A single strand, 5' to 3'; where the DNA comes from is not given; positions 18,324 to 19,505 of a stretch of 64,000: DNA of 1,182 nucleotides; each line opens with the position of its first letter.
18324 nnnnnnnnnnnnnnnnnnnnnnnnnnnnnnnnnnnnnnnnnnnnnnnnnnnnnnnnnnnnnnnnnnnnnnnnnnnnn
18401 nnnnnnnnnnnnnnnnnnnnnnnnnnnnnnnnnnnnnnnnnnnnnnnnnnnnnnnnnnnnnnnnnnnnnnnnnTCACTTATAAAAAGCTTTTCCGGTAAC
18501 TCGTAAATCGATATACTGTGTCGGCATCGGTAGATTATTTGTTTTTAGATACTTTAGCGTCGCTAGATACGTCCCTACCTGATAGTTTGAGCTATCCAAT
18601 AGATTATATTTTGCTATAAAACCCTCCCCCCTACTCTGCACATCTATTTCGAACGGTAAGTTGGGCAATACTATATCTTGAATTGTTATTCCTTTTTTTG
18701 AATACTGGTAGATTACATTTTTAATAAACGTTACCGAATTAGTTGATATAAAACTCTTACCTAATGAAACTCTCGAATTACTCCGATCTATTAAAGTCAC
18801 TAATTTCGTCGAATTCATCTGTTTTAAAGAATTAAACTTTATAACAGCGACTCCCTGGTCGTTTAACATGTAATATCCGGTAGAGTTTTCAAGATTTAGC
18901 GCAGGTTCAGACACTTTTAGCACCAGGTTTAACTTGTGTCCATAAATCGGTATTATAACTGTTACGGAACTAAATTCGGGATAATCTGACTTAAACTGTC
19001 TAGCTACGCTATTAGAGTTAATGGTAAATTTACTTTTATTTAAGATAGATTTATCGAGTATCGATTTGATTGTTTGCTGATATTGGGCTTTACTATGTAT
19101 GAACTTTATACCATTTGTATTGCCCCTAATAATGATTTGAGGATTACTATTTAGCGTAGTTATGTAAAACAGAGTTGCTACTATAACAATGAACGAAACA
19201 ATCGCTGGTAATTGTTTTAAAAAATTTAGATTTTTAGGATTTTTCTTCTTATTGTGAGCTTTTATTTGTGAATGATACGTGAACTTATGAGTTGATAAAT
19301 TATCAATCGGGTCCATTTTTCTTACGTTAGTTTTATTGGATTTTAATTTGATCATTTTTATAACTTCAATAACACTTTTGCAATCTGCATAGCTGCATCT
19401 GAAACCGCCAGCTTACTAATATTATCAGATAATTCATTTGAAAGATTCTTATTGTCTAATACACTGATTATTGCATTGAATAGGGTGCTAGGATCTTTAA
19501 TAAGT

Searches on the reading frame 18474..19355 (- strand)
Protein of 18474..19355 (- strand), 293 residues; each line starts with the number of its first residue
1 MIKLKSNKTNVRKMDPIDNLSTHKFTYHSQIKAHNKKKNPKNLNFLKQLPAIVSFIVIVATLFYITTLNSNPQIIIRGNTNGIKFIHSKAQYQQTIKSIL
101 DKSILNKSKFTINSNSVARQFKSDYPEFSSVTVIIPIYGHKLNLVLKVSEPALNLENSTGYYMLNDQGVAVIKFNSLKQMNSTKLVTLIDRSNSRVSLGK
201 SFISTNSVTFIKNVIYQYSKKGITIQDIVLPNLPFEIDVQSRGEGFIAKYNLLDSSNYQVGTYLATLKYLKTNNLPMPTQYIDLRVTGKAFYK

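Call 9: find_related_loci(query=window:18474-19355:-, collection=genome_contigs, flank=10000)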
Query window:18474-19355:- (293 aa) in genome_contigs; peptide patterns used: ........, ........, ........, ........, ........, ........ (x = any residue, [..] = any of these).
94 stretches matched a pattern, but none encodes a relative of the query by tblastn (E <= 1e-3).

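Call 11: find_encoding_contigs(protein=window:18474-19355:-, flank=10000, max_places=10)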
Protein window:18474-19355:- (293 aa): 6 contigs read that carry it; 4 places shown.
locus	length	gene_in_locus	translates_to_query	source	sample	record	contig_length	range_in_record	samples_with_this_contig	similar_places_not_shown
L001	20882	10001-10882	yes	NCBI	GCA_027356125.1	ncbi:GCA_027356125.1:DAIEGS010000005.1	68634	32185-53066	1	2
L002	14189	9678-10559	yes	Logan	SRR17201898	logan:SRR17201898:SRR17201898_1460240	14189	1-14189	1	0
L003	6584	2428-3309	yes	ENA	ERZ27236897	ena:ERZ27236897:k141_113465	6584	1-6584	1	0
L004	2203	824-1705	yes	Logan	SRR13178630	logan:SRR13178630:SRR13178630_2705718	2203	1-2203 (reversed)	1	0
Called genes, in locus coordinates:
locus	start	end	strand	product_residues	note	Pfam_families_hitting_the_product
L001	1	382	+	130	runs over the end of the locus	PF00072:Response_reg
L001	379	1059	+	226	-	PF11967:RecO_N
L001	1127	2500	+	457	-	PF00587:tRNA-synt_2b, PF03129:HGTP_anticodon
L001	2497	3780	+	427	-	PF00232:Glyco_hydro_1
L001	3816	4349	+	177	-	-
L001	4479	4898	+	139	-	PF02381:MraZ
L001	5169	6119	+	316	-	PF01795:Methyltransf_5, PF05175:MTS (weak)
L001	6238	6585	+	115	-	-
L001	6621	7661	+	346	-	PF00953:Glycos_transf_4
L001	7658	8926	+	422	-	PF01098:FTSW_RODA_SPOVE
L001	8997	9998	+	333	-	PF03033:Glyco_transf_28 (weak), PF04101:Glyco_tran_28_C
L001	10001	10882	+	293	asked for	-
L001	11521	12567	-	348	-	PF04545:Sigma70_r4, PF05066:HARE-HTH (faint)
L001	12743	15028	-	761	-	PF01751:Toprim, PF01131:Topoisom_bac, PF13368:Toprim_C_rpt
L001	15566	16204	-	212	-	PF01195:Pept_tRNA_hydro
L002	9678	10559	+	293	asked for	-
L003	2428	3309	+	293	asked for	-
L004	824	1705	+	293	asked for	-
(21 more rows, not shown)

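Call 13: find_homologous_proteins(query=window:18474-19355:-)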
Query window:18474-19355:- (293 aa): 14 proteins with E <= 0.001 among 677 candidates.
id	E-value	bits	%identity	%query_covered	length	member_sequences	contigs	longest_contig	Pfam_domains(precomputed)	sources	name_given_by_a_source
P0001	3.5e-182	622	100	100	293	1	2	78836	-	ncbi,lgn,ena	-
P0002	1.1e-133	463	74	100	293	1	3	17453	-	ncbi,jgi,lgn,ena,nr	ncbi:MAG TPA: hypothetical protein VMV24_01300 [Candidatus Dormibacteraeota bacterium]|nr:hypothetic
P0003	8.9e-130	450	72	100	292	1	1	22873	-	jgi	jgi:hypothetical protein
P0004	9.1e-112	391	63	100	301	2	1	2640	-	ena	-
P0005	1.7e-109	384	61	100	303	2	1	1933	-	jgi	-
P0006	5.3e-109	382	62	99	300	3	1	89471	-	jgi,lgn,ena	-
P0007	3.4e-108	379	61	100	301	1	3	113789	-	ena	-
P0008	5.0e-106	372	60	100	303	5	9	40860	-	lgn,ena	-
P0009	1.4e-102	361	59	98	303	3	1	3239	-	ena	-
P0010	2.8e-102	360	59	95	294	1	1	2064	-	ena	-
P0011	2.9e-98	347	57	100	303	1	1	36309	-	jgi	jgi:hypothetical protein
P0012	9.2e-79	283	69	65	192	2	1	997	-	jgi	jgi:hypothetical protein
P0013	3.0e-42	163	34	96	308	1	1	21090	-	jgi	jgi:cell division septal protein FtsQ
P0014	6.4e-11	60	36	41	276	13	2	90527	PF08478.16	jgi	-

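Call 14: find_encoding_contigs(protein=P0002, flank=6000, max_places=3)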
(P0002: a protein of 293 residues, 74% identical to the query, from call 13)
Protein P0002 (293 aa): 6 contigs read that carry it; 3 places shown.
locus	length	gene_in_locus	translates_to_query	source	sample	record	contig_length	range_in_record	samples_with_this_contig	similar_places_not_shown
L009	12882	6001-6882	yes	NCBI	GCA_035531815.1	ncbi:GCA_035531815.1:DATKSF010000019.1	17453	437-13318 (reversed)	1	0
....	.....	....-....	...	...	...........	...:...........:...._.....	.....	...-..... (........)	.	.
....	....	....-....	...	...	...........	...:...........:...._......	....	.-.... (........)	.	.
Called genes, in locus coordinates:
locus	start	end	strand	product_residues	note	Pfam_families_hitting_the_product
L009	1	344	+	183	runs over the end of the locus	-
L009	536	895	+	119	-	PF02381:MraZ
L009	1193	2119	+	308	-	PF01795:Methyltransf_5, PF05175:MTS (faint)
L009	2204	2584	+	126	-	-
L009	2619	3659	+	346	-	PF00953:Glycos_transf_4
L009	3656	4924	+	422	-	PF01098:FTSW_RODA_SPOVE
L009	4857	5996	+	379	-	PF03033:Glyco_transf_28, PF04101:Glyco_tran_28_C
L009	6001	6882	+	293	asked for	-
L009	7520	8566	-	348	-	PF04545:Sigma70_r4, PF05066:HARE-HTH (faint)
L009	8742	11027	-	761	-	PF01751:Toprim, PF01131:Topoisom_bac, PF13368:Toprim_C_rpt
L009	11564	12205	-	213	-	PF01195:Pept_tRNA_hydro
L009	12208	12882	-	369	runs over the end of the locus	PF03193:RsgA_GTPase (faint), PF00009:GTP_EFTU, PF01926:MMR_HSR1, PF02421:FeoB_N, PF04548:AIG1 (faint), PF14714:KH_dom-like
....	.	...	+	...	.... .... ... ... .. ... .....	-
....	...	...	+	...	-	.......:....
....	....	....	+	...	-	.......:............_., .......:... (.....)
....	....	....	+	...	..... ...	-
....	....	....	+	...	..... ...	-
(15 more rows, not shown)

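Call 15: find_encoding_contigs(protein=P0003, flank=6000, max_places=3)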
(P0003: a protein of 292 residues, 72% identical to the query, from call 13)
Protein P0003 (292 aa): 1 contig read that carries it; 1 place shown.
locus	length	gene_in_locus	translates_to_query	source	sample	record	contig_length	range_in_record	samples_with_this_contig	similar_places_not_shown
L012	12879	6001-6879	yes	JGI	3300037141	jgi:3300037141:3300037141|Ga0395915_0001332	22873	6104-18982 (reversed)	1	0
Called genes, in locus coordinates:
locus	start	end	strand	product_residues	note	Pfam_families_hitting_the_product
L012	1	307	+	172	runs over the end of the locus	-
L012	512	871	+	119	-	PF02381:MraZ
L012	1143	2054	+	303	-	PF00398:RrnaAD (weak), PF01795:Methyltransf_5, PF05175:MTS (faint), PF13649:Methyltransf_25 (faint)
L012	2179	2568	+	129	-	-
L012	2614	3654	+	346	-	PF00953:Glycos_transf_4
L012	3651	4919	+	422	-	PF01098:FTSW_RODA_SPOVE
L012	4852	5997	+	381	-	PF03033:Glyco_transf_28, PF04101:Glyco_tran_28_C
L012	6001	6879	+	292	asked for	-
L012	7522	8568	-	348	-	PF04545:Sigma70_r4, PF05066:HARE-HTH (faint)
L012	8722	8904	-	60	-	-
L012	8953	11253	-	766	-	PF01751:Toprim, PF01131:Topoisom_bac, PF13368:Toprim_C_rpt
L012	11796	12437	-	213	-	PF01195:Pept_tRNA_hydro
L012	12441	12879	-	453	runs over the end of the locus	PF00009:GTP_EFTU, PF01926:MMR_HSR1, PF02421:FeoB_N, PF04548:AIG1 (weak), PF00009:GTP_EFTU, PF01926:MMR_HSR1, PF02421:FeoB_N, PF14714:KH_dom-like, +6 more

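Call 16: find_encoding_contigs(protein=P0006, flank=6000, max_places=3)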
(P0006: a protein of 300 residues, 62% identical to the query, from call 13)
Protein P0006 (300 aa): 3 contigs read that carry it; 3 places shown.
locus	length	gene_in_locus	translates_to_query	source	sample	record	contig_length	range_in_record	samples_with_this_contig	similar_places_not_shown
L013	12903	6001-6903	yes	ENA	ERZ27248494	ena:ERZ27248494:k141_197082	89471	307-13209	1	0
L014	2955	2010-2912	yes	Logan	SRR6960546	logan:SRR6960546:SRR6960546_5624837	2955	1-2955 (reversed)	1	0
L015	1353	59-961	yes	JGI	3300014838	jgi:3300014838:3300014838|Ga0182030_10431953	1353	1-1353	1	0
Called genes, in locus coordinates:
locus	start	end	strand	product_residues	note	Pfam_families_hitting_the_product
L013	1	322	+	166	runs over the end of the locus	-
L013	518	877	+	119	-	PF02381:MraZ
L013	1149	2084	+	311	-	PF01795:Methyltransf_5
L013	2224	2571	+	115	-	-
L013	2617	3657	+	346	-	PF00953:Glycos_transf_4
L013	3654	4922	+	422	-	PF01098:FTSW_RODA_SPOVE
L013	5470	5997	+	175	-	PF04101:Glyco_tran_28_C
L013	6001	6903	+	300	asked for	-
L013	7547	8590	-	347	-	PF04545:Sigma70_r4, PF05066:HARE-HTH (weak)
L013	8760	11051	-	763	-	PF01751:Toprim, PF01131:Topoisom_bac, PF13368:Toprim_C_rpt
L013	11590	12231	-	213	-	PF01195:Pept_tRNA_hydro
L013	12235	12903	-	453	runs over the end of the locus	PF00009:GTP_EFTU, PF01926:MMR_HSR1, PF02421:FeoB_N, PF04548:AIG1 (weak), PF00009:GTP_EFTU, PF01926:MMR_HSR1, PF02421:FeoB_N, PF14714:KH_dom-like, +6 more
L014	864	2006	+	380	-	PF03033:Glyco_transf_28, PF04101:Glyco_tran_28_C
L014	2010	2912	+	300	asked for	-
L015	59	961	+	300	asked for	-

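Call 17: find_encoding_contigs(protein=P0007, flank=6000, max_places=3)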
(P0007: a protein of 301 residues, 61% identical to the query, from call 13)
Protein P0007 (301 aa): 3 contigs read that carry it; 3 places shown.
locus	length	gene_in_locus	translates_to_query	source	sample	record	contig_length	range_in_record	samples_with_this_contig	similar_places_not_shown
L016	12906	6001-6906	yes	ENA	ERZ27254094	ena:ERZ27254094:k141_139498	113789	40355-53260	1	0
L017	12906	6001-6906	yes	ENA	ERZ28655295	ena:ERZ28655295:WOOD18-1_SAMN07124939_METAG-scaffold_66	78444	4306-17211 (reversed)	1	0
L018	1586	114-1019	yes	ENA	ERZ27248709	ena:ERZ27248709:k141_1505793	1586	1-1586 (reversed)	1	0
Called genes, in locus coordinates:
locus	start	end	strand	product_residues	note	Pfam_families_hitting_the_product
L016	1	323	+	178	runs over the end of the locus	-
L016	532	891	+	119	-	PF02381:MraZ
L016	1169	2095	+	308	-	PF01795:Methyltransf_5, PF05175:MTS (weak), PF13649:Methyltransf_25 (weak), PF13847:Methyltransf_31 (weak)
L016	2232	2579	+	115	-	-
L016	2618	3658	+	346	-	PF00953:Glycos_transf_4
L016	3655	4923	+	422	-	PF01098:FTSW_RODA_SPOVE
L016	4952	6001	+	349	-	PF03033:Glyco_transf_28, PF02684:LpxB (weak), PF04101:Glyco_tran_28_C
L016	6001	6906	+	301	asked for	-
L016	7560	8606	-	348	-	PF04545:Sigma70_r4, PF05066:HARE-HTH (weak)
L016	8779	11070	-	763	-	PF01751:Toprim, PF01131:Topoisom_bac, PF13368:Toprim_C_rpt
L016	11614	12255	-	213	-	PF01195:Pept_tRNA_hydro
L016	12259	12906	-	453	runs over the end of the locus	PF00009:GTP_EFTU, PF01926:MMR_HSR1, PF02421:FeoB_N, PF04548:AIG1 (weak), PF00009:GTP_EFTU, PF01926:MMR_HSR1, PF02421:FeoB_N, PF14714:KH_dom-like, +6 more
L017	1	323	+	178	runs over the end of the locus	-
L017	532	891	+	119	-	PF02381:MraZ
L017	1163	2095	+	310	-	PF01795:Methyltransf_5, PF05175:MTS (weak), PF13847:Methyltransf_31 (weak), PF13649:Methyltransf_25 (weak)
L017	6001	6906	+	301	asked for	-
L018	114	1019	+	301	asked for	-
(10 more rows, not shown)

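Call 18: find_encoding_contigs(protein=P0008, flank=6000, max_places=4)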
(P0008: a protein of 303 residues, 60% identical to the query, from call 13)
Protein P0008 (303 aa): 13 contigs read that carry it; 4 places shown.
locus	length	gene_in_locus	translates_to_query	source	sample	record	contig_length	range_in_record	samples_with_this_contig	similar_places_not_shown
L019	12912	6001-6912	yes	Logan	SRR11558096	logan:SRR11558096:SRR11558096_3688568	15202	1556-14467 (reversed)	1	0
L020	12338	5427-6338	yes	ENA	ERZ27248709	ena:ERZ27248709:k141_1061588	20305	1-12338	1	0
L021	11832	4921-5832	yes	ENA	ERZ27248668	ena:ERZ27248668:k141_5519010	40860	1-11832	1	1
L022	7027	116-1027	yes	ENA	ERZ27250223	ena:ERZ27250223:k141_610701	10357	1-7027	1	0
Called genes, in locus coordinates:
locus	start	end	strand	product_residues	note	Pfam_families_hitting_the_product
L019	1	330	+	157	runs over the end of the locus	-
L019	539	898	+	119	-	PF02381:MraZ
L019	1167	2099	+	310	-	PF01795:Methyltransf_5, PF05175:MTS (weak), PF08242:Methyltransf_12 (faint), PF13847:Methyltransf_31 (faint), PF13649:Methyltransf_25 (weak)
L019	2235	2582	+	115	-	-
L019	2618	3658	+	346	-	PF00953:Glycos_transf_4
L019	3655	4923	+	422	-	PF01098:FTSW_RODA_SPOVE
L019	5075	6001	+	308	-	PF03033:Glyco_transf_28, PF04101:Glyco_tran_28_C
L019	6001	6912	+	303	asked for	-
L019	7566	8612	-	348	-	PF04545:Sigma70_r4, PF05066:HARE-HTH (faint)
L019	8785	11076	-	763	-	PF01751:Toprim, PF01131:Topoisom_bac, PF13368:Toprim_C_rpt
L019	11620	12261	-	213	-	PF01195:Pept_tRNA_hydro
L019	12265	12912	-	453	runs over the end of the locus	PF00009:GTP_EFTU, PF01926:MMR_HSR1, PF02421:FeoB_N, PF04548:AIG1 (weak), PF00009:GTP_EFTU, PF01926:MMR_HSR1, PF02421:FeoB_N, PF14714:KH_dom-like, +7 more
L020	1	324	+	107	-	?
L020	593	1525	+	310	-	PF01795:Methyltransf_5, PF05175:MTS (weak), PF08242:Methyltransf_12 (faint), PF13847:Methyltransf_31 (faint), PF13649:Methyltransf_25 (weak)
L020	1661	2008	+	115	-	-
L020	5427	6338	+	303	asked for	-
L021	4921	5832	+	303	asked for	-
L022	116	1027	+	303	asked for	-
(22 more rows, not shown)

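Call 19: find_encoding_contigs(protein=P0011, flank=6000, max_places=3)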
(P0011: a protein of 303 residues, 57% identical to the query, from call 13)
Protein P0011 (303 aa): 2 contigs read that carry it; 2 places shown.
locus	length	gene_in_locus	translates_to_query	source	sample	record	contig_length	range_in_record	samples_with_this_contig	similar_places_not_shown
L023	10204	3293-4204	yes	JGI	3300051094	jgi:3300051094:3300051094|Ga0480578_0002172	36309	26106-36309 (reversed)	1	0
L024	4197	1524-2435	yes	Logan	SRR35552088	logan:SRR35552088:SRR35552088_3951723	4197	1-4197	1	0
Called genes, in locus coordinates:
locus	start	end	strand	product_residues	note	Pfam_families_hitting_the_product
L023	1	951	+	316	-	?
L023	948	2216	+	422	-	PF01098:FTSW_RODA_SPOVE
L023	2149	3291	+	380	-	PF03033:Glyco_transf_28, PF04464:Glyphos_transf (faint), PF04101:Glyco_tran_28_C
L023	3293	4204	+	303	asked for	-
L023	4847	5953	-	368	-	PF05066:HARE-HTH (faint), PF04545:Sigma70_r4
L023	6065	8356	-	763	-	PF01751:Toprim, PF01131:Topoisom_bac, PF13368:Toprim_C_rpt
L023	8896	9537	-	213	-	PF01195:Pept_tRNA_hydro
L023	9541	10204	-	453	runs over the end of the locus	PF00009:GTP_EFTU, PF01926:MMR_HSR1, PF02421:FeoB_N, PF04548:AIG1 (weak), PF00009:GTP_EFTU, PF01926:MMR_HSR1, PF02421:FeoB_N, PF14714:KH_dom-like, +7 more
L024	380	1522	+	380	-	PF03033:Glyco_transf_28, PF04464:Glyphos_transf (faint), PF04101:Glyco_tran_28_C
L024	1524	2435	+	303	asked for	-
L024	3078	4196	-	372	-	?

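Call 20: find_encoding_contigs(protein=P0013, flank=6000, max_places=3)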
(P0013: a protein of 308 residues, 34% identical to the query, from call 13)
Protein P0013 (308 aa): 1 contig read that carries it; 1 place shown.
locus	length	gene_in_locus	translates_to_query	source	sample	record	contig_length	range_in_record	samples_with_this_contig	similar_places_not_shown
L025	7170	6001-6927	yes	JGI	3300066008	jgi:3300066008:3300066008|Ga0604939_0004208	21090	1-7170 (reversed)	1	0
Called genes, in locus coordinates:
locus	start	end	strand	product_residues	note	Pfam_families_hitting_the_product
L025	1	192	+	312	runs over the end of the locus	PF01795:Methyltransf_5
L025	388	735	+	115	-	-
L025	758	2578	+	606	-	PF03717:PBP_dimer, PF00905:Transpeptidase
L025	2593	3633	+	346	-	PF00953:Glycos_transf_4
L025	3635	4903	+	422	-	PF01098:FTSW_RODA_SPOVE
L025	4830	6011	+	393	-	PF03033:Glyco_transf_28, PF04101:Glyco_tran_28_C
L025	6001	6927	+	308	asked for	-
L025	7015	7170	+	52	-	?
